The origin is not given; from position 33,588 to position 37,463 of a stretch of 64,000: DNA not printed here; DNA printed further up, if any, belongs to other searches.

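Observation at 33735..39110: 1791-aa megaprotein fusing two GT-C glycosyltransferase modules with a beta-propeller inserted into the PMT module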

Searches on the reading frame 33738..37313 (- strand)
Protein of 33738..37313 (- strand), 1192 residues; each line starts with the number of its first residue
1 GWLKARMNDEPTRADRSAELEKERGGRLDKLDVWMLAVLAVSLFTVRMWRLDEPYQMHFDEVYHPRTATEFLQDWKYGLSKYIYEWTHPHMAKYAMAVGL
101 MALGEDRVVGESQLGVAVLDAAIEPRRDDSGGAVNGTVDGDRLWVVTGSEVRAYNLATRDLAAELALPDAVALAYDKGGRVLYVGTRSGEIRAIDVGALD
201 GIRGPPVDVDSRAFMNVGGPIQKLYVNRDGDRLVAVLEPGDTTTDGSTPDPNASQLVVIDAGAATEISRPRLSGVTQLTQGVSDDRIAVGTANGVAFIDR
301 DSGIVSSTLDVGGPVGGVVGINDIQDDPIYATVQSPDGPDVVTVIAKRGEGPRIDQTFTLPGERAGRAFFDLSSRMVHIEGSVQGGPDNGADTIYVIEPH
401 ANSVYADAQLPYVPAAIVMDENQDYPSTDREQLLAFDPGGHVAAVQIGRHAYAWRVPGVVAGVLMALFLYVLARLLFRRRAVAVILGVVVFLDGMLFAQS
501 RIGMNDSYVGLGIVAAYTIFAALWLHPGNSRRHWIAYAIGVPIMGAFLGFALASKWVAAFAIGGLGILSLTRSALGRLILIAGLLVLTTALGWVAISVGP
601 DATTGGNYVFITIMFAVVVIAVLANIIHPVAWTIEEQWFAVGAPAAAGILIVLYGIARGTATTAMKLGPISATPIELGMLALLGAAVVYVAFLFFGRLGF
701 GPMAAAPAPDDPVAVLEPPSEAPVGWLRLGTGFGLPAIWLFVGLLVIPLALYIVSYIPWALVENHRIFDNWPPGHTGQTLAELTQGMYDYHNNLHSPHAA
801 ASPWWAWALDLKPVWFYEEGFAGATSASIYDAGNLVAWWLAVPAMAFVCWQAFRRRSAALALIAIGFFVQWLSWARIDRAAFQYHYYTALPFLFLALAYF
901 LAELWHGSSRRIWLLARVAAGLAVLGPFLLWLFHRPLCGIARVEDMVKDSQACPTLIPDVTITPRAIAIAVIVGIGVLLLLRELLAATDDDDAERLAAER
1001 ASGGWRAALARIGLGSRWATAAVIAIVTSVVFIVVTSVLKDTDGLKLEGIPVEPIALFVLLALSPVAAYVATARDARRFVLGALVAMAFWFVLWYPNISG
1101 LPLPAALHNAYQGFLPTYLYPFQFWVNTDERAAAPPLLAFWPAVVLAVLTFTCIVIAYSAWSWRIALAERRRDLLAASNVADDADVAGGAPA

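Call 18: search_solved_structures(query=window:33738-37313:-, max_evalue=1, show_alignments=2)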
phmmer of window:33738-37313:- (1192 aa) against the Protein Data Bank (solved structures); distinct sequences matched with E-value up to 1: 3.
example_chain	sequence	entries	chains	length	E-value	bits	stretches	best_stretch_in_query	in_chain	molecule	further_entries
9e61_A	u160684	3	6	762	0.0049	17.7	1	782-847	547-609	Dolichyl-phosphate-mannose--protein mannosyltransferase 4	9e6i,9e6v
4df3_A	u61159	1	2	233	0.22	12.2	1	137-204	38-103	Fibrillarin-like rRNA/tRNA 2'-O-methyltransferase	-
9i5k_A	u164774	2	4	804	0.48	11.1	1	782-847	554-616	Dolichyl-phosphate-mannose--protein mannosyltransferase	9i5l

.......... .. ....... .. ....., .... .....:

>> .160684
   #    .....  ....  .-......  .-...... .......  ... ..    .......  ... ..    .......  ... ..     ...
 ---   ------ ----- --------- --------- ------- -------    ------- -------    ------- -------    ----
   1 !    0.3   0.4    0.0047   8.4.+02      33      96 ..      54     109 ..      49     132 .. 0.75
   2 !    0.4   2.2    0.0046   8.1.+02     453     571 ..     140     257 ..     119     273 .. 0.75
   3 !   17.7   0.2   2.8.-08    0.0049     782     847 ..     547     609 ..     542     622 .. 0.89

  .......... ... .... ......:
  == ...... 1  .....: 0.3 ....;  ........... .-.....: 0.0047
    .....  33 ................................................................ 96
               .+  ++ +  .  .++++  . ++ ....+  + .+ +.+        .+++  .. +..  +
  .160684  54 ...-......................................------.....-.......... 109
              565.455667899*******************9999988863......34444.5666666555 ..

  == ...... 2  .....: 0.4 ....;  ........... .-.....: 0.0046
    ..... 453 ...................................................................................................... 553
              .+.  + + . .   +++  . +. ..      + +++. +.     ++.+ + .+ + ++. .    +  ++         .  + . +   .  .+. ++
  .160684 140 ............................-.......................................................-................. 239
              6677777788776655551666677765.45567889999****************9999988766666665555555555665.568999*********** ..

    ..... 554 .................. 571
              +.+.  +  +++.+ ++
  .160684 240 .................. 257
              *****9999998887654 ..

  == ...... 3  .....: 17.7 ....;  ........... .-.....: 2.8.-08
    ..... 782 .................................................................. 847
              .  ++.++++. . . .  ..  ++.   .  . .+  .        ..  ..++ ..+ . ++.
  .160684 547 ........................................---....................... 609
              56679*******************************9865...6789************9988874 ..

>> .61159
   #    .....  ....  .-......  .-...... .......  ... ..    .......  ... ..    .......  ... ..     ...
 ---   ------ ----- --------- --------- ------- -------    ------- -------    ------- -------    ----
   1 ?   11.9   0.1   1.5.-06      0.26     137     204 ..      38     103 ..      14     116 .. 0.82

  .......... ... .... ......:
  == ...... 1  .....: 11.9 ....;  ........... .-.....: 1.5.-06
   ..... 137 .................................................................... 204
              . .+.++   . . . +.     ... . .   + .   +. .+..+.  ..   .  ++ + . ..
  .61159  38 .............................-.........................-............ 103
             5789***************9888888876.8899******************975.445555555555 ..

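Call 40: predict_structure(alignment_id=A1)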
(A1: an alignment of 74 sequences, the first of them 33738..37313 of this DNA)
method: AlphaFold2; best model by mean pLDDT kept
length: 1192 residues; sequences in the alignment: 74
mean_pLDDT: 84.4   pTM: 0.86
mean pLDDT of the five models: 84.4, 84.3, 81.6, 81.0, 80.6
residues with pLDDT >= 90: 557; 70-90: 447; 50-70: 174; < 50: 14
segments of 3 or more residues with pLDDT < 50: 819-825, 1189-1192
pLDDT, mean of each block of 10 residues (from residue 1): 66 73 84 96 86 63 80 89 66 88 88 94 82 64 95 91 95 94 97 93 86 95 95 95 78 94 95 95 92 96 95 96 87 95 94 95 95 87 92 93 92 94 64 93 86 88 95 95 95 71 79 96 92 96 97 89 94 93 92 75 71 90 91 93 93 94 82 93 95 90 85 82 89 92 96 90 88 92 82 65 68 54 49 73 91 89 92 71 71 94 87 87 83 80 71 70 80 84 70 74 78 76 89 88 76 83 81 82 85 59 55 56 62 73 91 95 87 80 55 44
secondary structure, 60 per line:
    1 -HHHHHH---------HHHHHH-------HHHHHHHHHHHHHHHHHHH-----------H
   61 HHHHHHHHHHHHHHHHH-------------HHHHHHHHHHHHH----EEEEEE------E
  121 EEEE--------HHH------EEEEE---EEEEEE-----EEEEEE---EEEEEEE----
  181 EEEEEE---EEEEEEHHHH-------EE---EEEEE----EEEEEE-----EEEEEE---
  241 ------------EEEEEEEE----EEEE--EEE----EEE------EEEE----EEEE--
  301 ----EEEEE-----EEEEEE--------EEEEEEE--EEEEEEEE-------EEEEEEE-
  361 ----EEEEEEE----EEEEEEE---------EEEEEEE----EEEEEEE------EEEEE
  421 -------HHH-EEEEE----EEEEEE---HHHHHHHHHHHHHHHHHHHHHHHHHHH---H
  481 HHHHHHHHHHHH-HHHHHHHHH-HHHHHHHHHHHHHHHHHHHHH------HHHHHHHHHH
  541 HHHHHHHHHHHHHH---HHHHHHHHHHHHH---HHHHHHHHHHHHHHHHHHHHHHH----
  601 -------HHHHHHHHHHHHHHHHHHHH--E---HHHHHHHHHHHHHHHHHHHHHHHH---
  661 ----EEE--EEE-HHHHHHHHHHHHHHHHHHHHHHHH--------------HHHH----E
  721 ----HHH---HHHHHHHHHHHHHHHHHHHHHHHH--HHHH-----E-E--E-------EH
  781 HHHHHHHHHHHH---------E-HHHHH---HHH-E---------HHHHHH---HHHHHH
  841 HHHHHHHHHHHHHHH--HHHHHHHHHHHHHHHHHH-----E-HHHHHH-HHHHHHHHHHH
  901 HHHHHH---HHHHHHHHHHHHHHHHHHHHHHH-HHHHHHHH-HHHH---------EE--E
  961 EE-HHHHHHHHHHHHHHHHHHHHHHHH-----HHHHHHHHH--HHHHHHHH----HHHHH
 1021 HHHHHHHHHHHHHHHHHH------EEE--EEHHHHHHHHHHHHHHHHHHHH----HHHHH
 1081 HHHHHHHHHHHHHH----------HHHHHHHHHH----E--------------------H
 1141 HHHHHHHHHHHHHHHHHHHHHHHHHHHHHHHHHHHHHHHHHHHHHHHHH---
elements in order (helices of 4 or more, strands of 3 or more residues): H2-7 H17-22 H30-48 H60-77 H91-103 E108-113 E120-124 E142-146 E150-155 E161-166 E170-176 E181-186 E190-195 H196-199 E212-216 E221-226 E232-237 E253-260 E265-268 E271-273 E278-280 E287-290 E295-298 E305-309 E315-320 E329-335 E338-345 E353-359 E365-371 E376-382 E392-398 E403-409 E416-420 E432-436 E441-446 H450-476 H480-492 H494-502 H504-524 H531-554 H558-570 H574-596 H608-627 H634-657 E665-667 E670-672 H674-697 H712-715 H731-754 H757-760 H780-792 H804-808 H826-831 H835-855 H858-875 H883-888 H890-906 H910-932 H934-941 H943-946 E960-962 H964-987 H993-1001 H1004-1011 H1016-1038 E1045-1047 H1052-1071 H1076-1094 H1105-1114 H1140-1189

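Call 42: fold_search(model_id=the predicted structure, library=pdb)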
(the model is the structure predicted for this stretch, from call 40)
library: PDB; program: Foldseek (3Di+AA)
matches with E <= 10: 1365; with E <= 0.001: 1014
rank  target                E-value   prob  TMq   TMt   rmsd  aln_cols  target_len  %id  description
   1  8gee_B                2.7e-09  1.00  0.21  0.67   3.9       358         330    8  CryoEM structure of beta-2-adrenergic receptor in complex with nucleotide-free Gs heterotrimer (#15 of 20) (released 2024-03-06)
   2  9ode_B                3.6e-09  1.00  0.20  0.63   8.8       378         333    8  Structure of the MOR/Gi/Lofentanil Complex, Nucleotide Free (released 2026-03-04)
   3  9l5t_T                3.9e-09  1.00  0.21  0.70   4.2       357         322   12  Cryo-EM structure of the thermophile spliceosome (state B*Q2) (released 2025-03-12)
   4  8fl2_NJ               3.9e-09  1.00  0.21  0.60   5.6       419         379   12  Human nuclear pre-60S ribosomal subunit (State I1) (released 2023-07-12)
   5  8ge4_B                4.4e-09  1.00  0.21  0.68   3.9       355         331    9  CryoEM structure of beta-2-adrenergic receptor in complex with nucleotide-free Gs heterotrimer (#5 of 20) (released 2024-03-06)
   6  8wc8_B                4.4e-09  1.00  0.21  0.70   8.2       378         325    8  Cryo-EM structure of the ZH8651-bound hTAAR1-Gs complex (released 2023-12-27)
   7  6zqa_UL               6.0e-09  1.00  0.20  0.27  20.2       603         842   13  Cryo-EM structure of the 90S pre-ribosome from Saccharomyces cerevisiae, state A (Poly-Ala) (released 2020-09-23)
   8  9j87_C                6.8e-09  1.00  0.21  0.69   4.2       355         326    9  Structure of Receptor (released 2026-02-25)
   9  6chg_A                6.8e-09  1.00  0.19  0.66   6.3       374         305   12  Crystal structure of the yeast COMPASS catalytic module (released 2018-08-22)
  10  8t55_A                7.6e-09  1.00  0.19  0.60  10.5       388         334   12  Co-crystal structure of the WD-repeat domain of human WDR91 in complex with MR46654 (released 2023-07-05)
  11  1erj_B                1.0e-08  1.00  0.21  0.65   4.2       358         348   13  CRYSTAL STRUCTURE OF THE C-TERMINAL WD40 DOMAIN OF TUP1 (released 2000-07-26)
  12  8kb9                  1.2e-08  1.00  0.20  0.64   6.3       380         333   12  Structure of the WDR91 WD40 domain (released 2024-08-07)
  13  1l0q_A                1.3e-08  1.00  0.18  0.52  11.1       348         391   17  Tandem YVTN beta-propeller and PKD domains from an archaeal surface layer protein (released 2002-11-06)
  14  8glv_Cp               1.3e-08  1.00  0.21  0.23   4.3       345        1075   12  96-nm repeat unit of doublet microtubules from Chlamydomonas reinhardtii flagella (released 2023-05-31)
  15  6n9g_C                1.3e-08  1.00  0.21  0.63   4.5       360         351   10  Crystal Structure of RGS7-Gbeta5 dimer (released 2019-01-09)
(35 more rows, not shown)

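Call 45: search_protein_representatives(protein=window:33738-37313:-)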
Query: 1192 residues. Proteins with E-value up to 0.001 (for the whole library): 3437; up to 1e-10: 2082; up to 1e-30: 440. The best 150 are listed.
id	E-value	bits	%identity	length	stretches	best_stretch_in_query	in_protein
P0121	6.9e-295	997.7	49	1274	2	284-1183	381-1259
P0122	1.3e-285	967.0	48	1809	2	286-1171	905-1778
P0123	3.8e-281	952.1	48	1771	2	266-1172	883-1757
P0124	9.2e-269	911.1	46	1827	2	284-1172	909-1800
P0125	7.7e-252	855.1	50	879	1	295-1179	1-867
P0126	1.5e-250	850.8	45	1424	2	289-1173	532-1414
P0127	1.8e-250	850.6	54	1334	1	2-766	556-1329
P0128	1.1e-245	834.7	46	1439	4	769-1176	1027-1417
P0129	6.1e-240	815.7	50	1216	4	564-940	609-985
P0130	2.5e-236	803.7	44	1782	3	584-1171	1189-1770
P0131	3.7e-234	796.5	43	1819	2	282-1168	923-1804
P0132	2.4e-230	783.9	44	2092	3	550-1173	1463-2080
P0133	2.5e-225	767.3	44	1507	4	768-1188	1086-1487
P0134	9.0e-221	752.2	45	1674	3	283-955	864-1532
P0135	9.6e-220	748.8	43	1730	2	285-1170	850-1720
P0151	6.6e-164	563.8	41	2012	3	4-617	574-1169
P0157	1.0e-149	516.8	39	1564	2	6-971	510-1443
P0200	1.3e-88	314.4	35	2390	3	741-1154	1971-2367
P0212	1.0e-80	288.3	34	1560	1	13-923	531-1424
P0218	3.6e-76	273.2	33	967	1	17-922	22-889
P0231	1.3e-70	254.8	44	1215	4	731-927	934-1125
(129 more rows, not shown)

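Call 47: list_cluster_members(proteins=[P0121, P0124, P0130, P0132, P0151, P0157, P0200, P0212, P0218, P0231])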
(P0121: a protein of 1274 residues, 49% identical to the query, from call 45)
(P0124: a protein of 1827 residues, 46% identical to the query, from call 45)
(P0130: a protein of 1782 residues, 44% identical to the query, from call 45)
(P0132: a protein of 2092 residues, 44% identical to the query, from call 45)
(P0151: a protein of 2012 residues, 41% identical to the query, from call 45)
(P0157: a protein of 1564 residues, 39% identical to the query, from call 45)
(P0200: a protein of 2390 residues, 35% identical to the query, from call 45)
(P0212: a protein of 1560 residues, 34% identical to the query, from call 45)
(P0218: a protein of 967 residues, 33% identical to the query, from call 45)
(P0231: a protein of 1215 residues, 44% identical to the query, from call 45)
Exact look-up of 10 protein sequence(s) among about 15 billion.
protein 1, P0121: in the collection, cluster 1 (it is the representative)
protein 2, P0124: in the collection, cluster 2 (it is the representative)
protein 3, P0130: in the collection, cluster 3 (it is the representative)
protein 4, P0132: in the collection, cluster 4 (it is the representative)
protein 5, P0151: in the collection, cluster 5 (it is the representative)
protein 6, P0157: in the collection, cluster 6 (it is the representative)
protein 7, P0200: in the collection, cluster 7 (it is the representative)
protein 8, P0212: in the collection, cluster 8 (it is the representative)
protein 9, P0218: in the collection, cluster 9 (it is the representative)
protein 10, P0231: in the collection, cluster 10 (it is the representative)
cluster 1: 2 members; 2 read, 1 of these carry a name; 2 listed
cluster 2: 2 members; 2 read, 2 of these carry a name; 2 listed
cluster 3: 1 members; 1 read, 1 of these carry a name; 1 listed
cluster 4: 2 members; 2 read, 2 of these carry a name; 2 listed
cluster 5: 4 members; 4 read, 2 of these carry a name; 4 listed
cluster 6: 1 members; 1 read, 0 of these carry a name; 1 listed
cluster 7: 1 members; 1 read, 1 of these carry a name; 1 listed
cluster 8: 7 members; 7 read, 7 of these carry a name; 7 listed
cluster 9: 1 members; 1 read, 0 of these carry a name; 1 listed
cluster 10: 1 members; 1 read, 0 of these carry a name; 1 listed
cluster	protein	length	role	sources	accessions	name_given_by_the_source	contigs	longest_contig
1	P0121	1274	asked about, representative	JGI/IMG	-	hypothetical protein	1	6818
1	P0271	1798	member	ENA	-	-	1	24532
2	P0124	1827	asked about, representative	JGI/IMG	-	hypothetical protein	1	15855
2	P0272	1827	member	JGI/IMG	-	hypothetical protein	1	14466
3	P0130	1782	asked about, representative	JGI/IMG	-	Gpi18-like mannosyltransferase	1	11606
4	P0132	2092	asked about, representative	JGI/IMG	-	hypothetical protein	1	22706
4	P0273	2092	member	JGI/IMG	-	hypothetical protein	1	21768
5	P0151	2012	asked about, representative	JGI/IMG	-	4-amino-4-deoxy-L-arabinose transferase-like glycosyltransferase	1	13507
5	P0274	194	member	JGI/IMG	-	hypothetical protein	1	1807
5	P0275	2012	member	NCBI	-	-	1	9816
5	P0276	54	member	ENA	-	-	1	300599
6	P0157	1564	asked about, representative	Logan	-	-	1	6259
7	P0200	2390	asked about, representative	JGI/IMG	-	hypothetical protein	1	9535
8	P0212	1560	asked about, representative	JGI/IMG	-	hypothetical protein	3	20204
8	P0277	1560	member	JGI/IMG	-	predicted membrane-bound dolichyl-phosphate-mannose-protein mannosyltransferase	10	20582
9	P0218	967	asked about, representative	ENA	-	-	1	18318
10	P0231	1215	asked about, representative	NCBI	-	-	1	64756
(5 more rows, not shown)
